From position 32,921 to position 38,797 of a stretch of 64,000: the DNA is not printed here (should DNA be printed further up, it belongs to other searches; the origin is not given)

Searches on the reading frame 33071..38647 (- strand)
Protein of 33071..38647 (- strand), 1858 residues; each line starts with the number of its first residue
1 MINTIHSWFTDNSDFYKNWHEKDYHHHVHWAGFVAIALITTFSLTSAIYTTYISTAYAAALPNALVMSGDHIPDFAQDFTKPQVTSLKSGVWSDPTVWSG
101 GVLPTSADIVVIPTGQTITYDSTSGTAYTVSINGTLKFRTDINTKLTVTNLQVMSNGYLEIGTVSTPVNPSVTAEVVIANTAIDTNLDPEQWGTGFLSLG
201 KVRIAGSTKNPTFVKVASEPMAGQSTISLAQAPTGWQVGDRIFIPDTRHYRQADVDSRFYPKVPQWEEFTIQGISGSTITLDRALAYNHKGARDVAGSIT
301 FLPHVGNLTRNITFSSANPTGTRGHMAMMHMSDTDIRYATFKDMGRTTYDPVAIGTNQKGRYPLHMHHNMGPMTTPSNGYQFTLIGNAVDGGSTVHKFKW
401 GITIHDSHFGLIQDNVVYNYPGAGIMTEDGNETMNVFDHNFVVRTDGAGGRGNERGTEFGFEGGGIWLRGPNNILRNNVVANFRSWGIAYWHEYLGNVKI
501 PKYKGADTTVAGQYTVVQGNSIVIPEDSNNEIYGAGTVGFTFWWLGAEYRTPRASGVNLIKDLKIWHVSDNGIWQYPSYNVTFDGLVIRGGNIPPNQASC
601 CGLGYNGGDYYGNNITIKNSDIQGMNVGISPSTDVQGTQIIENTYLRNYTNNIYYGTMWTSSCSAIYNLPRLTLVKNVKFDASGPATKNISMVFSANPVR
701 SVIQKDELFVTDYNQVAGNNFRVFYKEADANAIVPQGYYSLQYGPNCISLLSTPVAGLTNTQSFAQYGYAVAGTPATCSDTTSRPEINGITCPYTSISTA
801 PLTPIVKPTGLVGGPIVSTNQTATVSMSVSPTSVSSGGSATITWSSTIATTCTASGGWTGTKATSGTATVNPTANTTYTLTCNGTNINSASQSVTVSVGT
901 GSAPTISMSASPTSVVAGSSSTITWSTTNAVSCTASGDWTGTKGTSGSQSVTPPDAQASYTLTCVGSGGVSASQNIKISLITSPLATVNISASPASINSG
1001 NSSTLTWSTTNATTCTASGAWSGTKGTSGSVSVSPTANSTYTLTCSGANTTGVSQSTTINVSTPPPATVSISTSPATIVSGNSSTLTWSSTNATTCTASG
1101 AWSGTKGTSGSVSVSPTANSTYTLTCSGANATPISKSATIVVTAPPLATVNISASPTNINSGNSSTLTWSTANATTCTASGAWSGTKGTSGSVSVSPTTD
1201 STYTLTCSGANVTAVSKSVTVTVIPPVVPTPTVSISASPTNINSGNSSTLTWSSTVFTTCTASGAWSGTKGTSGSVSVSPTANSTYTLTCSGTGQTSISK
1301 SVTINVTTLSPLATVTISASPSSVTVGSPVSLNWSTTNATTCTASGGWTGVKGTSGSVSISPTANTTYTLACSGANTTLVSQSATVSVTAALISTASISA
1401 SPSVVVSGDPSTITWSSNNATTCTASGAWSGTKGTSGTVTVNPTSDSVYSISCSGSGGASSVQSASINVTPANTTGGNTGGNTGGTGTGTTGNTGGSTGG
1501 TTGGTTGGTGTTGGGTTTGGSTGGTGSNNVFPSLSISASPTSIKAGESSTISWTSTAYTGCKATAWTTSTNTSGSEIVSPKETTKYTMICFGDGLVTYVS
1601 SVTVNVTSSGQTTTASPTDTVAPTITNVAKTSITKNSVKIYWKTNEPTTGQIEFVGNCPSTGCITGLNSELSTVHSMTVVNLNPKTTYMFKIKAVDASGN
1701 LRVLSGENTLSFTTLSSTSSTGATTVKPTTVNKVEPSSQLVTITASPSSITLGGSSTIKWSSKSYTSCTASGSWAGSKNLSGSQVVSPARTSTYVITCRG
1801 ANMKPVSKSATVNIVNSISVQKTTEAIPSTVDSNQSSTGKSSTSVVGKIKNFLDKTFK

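Call 85: search_protein_families(library=pfam, proteins=[window:33071-38647:-], max_evalue=0.001)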
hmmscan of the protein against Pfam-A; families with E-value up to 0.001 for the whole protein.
window:33071-38647:- (1858 aa): 3 families
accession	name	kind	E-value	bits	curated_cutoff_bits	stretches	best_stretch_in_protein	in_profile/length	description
PF10162.14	G8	-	5.6e-15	55.8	22.9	1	97-216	1-123/124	G8 domain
PF24606.1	CEMIP_beta-hel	-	5.8e-14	52.8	27.3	1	324-491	4-173/212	CEMIP beta-helix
PF00041.27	fn3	-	0.00055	20.5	25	1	1625-1700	3-74/84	Fibronectin type III domain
